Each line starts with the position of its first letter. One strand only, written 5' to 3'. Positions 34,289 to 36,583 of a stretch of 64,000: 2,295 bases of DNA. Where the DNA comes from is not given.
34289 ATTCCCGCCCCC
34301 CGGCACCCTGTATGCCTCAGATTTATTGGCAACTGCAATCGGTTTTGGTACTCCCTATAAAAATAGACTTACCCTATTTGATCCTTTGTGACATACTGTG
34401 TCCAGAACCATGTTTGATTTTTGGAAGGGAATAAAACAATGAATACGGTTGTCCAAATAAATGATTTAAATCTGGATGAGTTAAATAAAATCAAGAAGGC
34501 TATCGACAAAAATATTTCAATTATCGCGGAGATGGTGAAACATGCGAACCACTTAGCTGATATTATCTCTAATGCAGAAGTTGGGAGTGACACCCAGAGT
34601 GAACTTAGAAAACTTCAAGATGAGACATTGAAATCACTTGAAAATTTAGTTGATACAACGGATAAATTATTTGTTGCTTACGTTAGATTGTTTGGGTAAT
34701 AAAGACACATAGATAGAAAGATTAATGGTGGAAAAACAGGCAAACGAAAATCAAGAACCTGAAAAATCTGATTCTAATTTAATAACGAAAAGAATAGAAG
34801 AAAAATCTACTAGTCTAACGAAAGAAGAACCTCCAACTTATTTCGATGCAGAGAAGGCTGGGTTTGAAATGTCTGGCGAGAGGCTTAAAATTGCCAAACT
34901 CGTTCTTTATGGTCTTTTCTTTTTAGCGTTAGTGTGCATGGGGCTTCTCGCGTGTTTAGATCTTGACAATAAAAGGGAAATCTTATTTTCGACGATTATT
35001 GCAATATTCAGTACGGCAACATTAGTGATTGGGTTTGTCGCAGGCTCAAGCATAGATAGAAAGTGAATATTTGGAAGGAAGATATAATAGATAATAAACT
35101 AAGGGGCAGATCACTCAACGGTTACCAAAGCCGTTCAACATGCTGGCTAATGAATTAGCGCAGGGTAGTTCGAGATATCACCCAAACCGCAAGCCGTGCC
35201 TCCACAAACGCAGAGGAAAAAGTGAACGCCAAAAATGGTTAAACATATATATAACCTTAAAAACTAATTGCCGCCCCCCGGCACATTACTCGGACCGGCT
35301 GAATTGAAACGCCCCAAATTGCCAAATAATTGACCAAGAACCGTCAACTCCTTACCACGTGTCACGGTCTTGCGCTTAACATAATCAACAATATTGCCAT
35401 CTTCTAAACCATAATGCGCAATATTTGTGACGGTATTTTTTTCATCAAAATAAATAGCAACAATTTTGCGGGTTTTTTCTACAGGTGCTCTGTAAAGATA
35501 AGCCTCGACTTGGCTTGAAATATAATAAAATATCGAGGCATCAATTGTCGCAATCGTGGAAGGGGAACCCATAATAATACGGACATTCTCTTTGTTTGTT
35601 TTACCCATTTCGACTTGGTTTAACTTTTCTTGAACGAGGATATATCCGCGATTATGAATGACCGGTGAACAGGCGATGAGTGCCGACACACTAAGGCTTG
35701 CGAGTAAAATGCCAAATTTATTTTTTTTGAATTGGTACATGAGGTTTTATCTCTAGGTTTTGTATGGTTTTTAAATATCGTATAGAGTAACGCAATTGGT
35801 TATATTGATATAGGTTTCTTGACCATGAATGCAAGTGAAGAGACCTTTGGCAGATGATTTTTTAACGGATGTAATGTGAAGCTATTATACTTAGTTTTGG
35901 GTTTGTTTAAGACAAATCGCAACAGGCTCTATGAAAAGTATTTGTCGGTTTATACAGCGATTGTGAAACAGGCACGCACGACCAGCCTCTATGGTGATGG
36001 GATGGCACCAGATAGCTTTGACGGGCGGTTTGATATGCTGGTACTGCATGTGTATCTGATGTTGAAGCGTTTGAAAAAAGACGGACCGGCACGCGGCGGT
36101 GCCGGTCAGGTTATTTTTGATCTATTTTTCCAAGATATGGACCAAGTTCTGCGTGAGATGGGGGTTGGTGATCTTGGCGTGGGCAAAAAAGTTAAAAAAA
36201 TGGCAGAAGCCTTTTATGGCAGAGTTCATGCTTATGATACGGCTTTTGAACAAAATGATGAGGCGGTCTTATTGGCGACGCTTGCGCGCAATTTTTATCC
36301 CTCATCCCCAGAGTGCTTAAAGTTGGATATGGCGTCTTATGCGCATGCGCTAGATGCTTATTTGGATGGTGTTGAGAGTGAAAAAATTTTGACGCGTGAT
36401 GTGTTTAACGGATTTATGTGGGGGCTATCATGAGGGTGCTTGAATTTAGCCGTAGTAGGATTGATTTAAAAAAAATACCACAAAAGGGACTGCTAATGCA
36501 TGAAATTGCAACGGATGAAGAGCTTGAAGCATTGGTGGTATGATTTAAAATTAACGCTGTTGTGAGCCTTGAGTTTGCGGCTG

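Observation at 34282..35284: AT-rich insertion of ~1 kb bounded by a 25-bp direct repeat that duplicates the bamE 3' end; carries two orphan small ORFs and no recombinase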

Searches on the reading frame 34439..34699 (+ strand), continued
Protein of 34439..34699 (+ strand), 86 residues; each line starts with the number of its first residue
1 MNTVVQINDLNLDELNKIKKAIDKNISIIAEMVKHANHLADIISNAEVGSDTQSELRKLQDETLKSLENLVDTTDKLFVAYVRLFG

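Call 116: fold_search(model_id=the predicted structure, library=viral)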
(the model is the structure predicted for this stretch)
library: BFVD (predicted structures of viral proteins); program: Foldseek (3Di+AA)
matches with E <= 10: 1051; with E <= 0.001: 0
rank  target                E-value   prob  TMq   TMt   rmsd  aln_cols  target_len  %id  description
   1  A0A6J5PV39            1.0e-01  1.00  0.84  0.14   1.0        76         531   14  Uncharacterized protein [uncultured Caudovirales phage]
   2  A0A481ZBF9            1.5e-01  1.00  0.87  0.62   0.9        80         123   20  Uncharacterized protein [Pithovirus LCPAC403]
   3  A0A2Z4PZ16            1.6e-01  1.00  0.85  0.57   1.3        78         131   19  (no name in the UniProt tables at hand)
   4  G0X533                1.6e-01  1.00  0.83  0.86   1.7        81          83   11  Uncharacterized protein [Salmonella phage 7-11]
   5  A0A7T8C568            1.7e-01  1.00  0.80  0.64   0.6        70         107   13  (no name in the UniProt tables at hand)
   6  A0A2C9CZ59            2.3e-01  1.00  0.83  0.65   1.3        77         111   13  G025 protein [Yersinia phage fHe-Yen9-04]
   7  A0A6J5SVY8            2.3e-01  1.00  0.73  0.14   2.4        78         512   15  Uncharacterized protein [uncultured Caudovirales phage]
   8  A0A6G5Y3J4            2.4e-01  1.00  0.81  0.11   1.8        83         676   12  (no name in the UniProt tables at hand)
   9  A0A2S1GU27            2.8e-01  0.99  0.76  0.69   3.1        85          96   12  (no name in the UniProt tables at hand)
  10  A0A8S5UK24            2.9e-01  0.98  0.66  0.46   3.4        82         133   13  Uncharacterized protein [Podoviridae sp. ct9A73]
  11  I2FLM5                3.1e-01  0.99  0.76  0.68   6.3        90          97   12  Uncharacterized protein [Pseudomonas phage tf]
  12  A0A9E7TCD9            3.3e-01  0.99  0.81  0.78   3.9        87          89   11  (no name in the UniProt tables at hand)
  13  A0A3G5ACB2            3.6e-01  1.00  0.83  0.07   0.8        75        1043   15  Uncharacterized protein [Hyperionvirus sp.]
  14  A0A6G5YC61            3.8e-01  1.00  0.76  0.65   2.6        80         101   18  (no name in the UniProt tables at hand)
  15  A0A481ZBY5            3.8e-01  0.99  0.84  0.50   2.1        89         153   11  Uncharacterized protein [Pithovirus LCPAC403]
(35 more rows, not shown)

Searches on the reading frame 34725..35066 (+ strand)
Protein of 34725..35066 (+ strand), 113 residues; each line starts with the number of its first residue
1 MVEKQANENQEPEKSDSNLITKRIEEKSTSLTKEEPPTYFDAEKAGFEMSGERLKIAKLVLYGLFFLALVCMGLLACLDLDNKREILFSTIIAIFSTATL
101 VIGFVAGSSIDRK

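Call 8: search_protein_families(library=pfam, proteins=[window:34725-35066:+], max_evalue=1)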
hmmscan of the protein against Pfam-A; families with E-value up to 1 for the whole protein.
window:34725-35066:+ (113 aa): 1 family
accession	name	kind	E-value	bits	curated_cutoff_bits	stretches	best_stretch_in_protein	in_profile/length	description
PF06664.17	WLS-like_TM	-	0.03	14.1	28.3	1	49-108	148-211/247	Wntless-like, transmembrane domain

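Call 9: search_protein_families(library=phrogs, proteins=[window:34725-35066:+], max_evalue=1)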
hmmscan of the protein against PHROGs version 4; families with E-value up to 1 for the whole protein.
window:34725-35066:+ (113 aa): 1 family
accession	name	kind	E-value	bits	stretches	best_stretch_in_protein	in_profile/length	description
phrog_21511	-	unknown function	0.14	13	0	91-108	33-50/52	-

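Call 10: search_protein_families(library=padloc, proteins=[window:34725-35066:+], max_evalue=1)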
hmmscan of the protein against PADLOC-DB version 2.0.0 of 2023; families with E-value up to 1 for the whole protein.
window:34725-35066:+ (113 aa): 1 family
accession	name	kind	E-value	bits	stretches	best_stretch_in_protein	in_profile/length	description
PDLC02953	RT_VII-A2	-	0.022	12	1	78-110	68-100/329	-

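Call 15: find_homologous_proteins(query=window:34725-35066:+, max_evalue=0.01)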
Query window:34725-35066:+ (113 aa): 1 proteins with E <= 0.01 among 15 candidates.
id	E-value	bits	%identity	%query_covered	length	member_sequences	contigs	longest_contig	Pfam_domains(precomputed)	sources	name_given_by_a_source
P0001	4.9e-65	234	100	100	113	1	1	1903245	-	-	-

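Call 19: find_encoding_contigs(protein=window:34725-35066:+, flank=4000, max_places=10)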
Protein window:34725-35066:+ (113 aa): no gene with exactly this product is on record in the collection.

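Call 37: predict_structure(protein=window:34725-35066:+)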
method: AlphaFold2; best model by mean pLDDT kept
length: 113 residues; sequences in the alignment: 1
mean_pLDDT: 66.1   pTM: 0.31
mean pLDDT of the five models: 66.1, 64.6, 64.2, 63.4, 62.4
residues with pLDDT >= 90: 0; 70-90: 48; 50-70: 43; < 50: 22
segments of 3 or more residues with pLDDT < 50: 1-6, 10-14, 31-37
pLDDT, mean of each block of 10 residues (from residue 1): 46 53 57 47 54 76 87 77 72 85 79 52
secondary structure, 60 per line:
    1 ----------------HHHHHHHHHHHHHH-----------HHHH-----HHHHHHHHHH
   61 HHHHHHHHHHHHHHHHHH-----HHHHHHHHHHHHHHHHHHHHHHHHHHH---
elements in order: H17-30 H42-45 H51-78 H84-110

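Call 66: search_dna_similar(query=window:34725-35063:+, collection=phages, mode=protein, max_evalue=0.1, max_rows=20)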
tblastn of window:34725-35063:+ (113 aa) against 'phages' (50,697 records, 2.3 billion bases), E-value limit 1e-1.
No match.

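Call 89: find_related_loci(query=A3, collection=viral_contigs, flank=6000)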
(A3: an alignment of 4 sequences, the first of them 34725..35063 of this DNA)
Query A3 (113 aa) in viral_contigs; peptide patterns used: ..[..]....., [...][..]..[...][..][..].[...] (x = any residue, [..] = any of these).
42 stretches matched a pattern, but none encodes a relative of the query by tblastn (E <= 1e-3).

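Call 104: search_protein_families(library=ncbifam, proteins=[window:34725-35063:+], max_evalue=0.01)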
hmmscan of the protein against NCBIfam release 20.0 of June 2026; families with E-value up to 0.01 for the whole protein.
window:34725-35063:+ (113 aa): 0 families

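Call 117: fold_search(model_id=the predicted structure, library=viral)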
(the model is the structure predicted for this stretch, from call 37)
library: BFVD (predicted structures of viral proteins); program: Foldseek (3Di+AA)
matches with E <= 10: 13; with E <= 0.001: 0
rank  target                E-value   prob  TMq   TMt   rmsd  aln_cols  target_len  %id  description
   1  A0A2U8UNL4            5.0e+00  0.05  0.25  0.27  18.4        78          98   13  (no name in the UniProt tables at hand)
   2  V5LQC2                5.0e+00  0.05  0.25  0.20  21.4        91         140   14  (no name in the UniProt tables at hand)
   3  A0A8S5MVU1            5.0e+00  0.04  0.26  0.22  11.2        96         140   18  Uncharacterized protein [Caudovirales sp. ctUL28]
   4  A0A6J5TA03            5.4e+00  0.06  0.28  0.24  26.6        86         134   17  Uncharacterized protein [uncultured Caudovirales phage]
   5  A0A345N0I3            5.4e+00  0.02  0.21  0.21  17.7       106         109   15  (no name in the UniProt tables at hand)
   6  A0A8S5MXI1            5.8e+00  0.03  0.25  0.19  27.9       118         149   11  Uncharacterized protein [Siphoviridae sp. ctio73]
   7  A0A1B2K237            6.7e+00  0.04  0.30  0.31  30.1       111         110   13  L3 protein [Bos taurus papillomavirus 19]
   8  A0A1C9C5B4            7.2e+00  0.06  0.41  0.21  31.2       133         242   14  Transmembrane protein [Heterosigma akashiwo virus 01]
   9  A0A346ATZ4            7.8e+00  0.04  0.34  0.31  22.0       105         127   13  (no name in the UniProt tables at hand)
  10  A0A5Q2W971            7.8e+00  0.02  0.27  0.20  31.0       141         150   10  (no name in the UniProt tables at hand)
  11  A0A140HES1            7.8e+00  0.02  0.18  0.03  14.8        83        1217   14  Putative polymerase (Fragment) [Soudat virus]
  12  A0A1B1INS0            8.3e+00  0.04  0.28  0.23  13.0        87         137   15  (no name in the UniProt tables at hand)
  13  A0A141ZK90            8.3e+00  0.03  0.15  0.21  24.2        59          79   15  (no name in the UniProt tables at hand)

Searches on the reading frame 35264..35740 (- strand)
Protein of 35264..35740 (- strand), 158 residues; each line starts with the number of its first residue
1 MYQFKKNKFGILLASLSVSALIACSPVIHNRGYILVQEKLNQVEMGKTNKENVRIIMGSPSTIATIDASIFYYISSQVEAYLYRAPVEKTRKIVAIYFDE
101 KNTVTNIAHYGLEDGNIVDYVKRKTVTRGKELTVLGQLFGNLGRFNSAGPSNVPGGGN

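Call 8: search_protein_families(library=pfam, proteins=[window:35264-35740:-], max_evalue=1)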
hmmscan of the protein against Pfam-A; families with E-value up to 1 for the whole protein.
window:35264-35740:- (158 aa): 1 family
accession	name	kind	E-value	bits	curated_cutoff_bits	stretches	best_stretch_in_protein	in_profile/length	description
PF04355.18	BamE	-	5.8e-14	52.1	23.2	1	32-107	1-70/71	Outer membrane protein assembly factor BamE domain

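Call 11: find_related_loci(query=window:35264-35740:-, collection=genome_contigs, flank=6000)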
Query window:35264-35740:- (158 aa) in genome_contigs; peptide patterns used: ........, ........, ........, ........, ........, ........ (x = any residue, [..] = any of these).
278 stretches matched a pattern; 148 encode a relative of the query (tblastn E <= 1e-3); the best 80 are kept; 80 distinct loci.
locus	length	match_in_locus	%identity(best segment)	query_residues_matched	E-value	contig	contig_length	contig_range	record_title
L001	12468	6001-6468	68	1-156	2e-67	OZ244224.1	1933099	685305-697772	MAG: Parvibaculaceae bacterium isolate d9d887c8-ca80-41ae-ab9c-b464c2ddbde8 genome assembly, chromosome: 1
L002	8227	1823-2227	71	12-146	7e-64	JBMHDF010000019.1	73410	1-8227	MAG: Parvibaculales bacterium isolate xHP1_bin.83 c_000000000019, whole genome shotgun sequence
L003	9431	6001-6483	54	5-154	1e-51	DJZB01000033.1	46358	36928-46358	MAG TPA_asm: Rhodobiaceae bacterium UBA6963 UBA6963_contig_2690, whole genome shotgun sequence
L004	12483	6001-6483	53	5-154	1e-51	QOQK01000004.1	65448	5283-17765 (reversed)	MAG: PS1 clade bacterium isolate MED-G50 PS1-MED-G50-C4, whole genome shotgun sequence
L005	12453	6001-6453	55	5-154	2e-51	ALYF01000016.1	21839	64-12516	Alpha proteobacterium IMCC14465 IMCC14465_16, whole genome shotgun sequence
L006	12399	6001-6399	57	22-154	2e-50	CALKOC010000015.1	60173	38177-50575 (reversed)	MAG: uncultured Alphaproteobacteria bacterium isolate S4_Bin_Bin_76_1 genome assembly, contig: c_000002053340, whole gen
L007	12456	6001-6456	52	4-155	2e-48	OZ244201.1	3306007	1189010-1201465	MAG: Parvibaculaceae bacterium isolate d60041d8-0fdb-473c-a512-0377d1883a05 genome assembly, chromosome: 1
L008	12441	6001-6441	52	8-155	1e-47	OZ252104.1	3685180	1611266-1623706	MAG: Parvibaculaceae bacterium isolate 6bc7c56f-dc75-427c-8ddb-83aae1234080 genome assembly, chromosome: 1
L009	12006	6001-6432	52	15-158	1e-47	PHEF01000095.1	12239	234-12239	MAG: Alphaproteobacteria bacterium HGW-Alphaproteobacteria-3 bjp_ig2158_scaffold_5091, whole genome shotgun sequence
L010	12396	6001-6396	56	15-147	3e-47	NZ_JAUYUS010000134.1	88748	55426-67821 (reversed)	MAG: Parvibaculum sp. isolate C9_maxbin.030 C9_k141_128549, whole genome shotgun sequence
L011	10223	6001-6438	51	4-152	2e-46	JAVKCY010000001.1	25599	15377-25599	MAG: Parvibaculum sp. isolate F3-SA18-18 k141_48730, whole genome shotgun sequence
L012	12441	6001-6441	51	8-155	1e-46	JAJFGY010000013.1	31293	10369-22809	MAG: Alphaproteobacteria bacterium isolate OFTM199 OFTM199_12, whole genome shotgun sequence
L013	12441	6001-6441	49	8-155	7e-46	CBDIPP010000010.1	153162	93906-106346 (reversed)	MAG: uncultured Parvibaculaceae bacterium isolate C9799-m2-bin18 genome assembly, contig: P-CCAP979-9-C389, whole genome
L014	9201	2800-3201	54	23-158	5e-46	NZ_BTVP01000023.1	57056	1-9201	MAG: Parvibaculum sp. isolate AMX-MBFR-74 sequence23, whole genome shotgun sequence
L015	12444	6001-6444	53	10-158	9e-46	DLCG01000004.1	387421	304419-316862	MAG TPA_asm: Rhodobiaceae bacterium UBA7804 UBA7804_contig_7275, whole genome shotgun sequence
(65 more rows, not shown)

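Call 18: find_encoding_contigs(protein=window:35264-35740:-, flank=4000, max_places=10)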
Protein window:35264-35740:- (158 aa): no gene with exactly this product is on record in the collection.

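Call 22: find_related_loci(query=window:35264-35740:-, collection=metagenome_contigs, flank=4000)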
Query window:35264-35740:- (158 aa) in metagenome_contigs; peptide patterns used: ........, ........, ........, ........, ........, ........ (x = any residue, [..] = any of these).
290 stretches matched a pattern; 122 encode a relative of the query (tblastn E <= 1e-3); the best 80 are kept; 80 distinct loci.
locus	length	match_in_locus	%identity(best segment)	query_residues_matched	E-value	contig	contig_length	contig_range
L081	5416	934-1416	54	5-154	6e-52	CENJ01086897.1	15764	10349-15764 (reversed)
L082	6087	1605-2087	53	5-154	8e-52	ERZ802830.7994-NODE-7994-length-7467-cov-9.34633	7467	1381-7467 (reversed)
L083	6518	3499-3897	57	22-154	2e-50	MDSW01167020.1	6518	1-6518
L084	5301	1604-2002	57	22-154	1e-50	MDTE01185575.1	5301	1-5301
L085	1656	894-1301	57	19-154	6e-50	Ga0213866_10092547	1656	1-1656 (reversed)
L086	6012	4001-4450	52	3-152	1e-48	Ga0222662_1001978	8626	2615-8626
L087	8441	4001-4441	52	8-155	8e-48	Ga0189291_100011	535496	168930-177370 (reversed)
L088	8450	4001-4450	50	3-152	3e-46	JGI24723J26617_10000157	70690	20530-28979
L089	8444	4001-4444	53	10-158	5e-46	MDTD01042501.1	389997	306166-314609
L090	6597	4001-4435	50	8-152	6e-46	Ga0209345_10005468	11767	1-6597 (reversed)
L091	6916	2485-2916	51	15-158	1e-45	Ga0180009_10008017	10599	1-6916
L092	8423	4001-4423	51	15-157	6e-46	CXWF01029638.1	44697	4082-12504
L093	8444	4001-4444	51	4-155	1e-45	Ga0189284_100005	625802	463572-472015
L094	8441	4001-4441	49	8-155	2e-45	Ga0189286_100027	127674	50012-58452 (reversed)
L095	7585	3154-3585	51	15-158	1e-45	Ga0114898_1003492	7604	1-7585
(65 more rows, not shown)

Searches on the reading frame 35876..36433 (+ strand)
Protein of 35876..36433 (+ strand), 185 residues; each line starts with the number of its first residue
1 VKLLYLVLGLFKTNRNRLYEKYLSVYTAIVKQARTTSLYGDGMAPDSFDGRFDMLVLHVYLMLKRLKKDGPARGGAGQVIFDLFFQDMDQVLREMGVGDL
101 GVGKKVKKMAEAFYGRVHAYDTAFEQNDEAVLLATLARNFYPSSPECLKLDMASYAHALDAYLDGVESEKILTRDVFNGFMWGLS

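Call 8: search_protein_families(library=pfam, proteins=[window:35876-36433:+], max_evalue=1)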
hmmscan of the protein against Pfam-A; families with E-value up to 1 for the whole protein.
window:35876-36433:+ (185 aa): 1 family
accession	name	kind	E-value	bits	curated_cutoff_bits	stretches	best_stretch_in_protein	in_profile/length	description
PF03981.17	Ubiq_cyt_C_chap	-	6e-36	124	21.5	1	45-174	6-136/140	Ubiquinol-cytochrome C chaperone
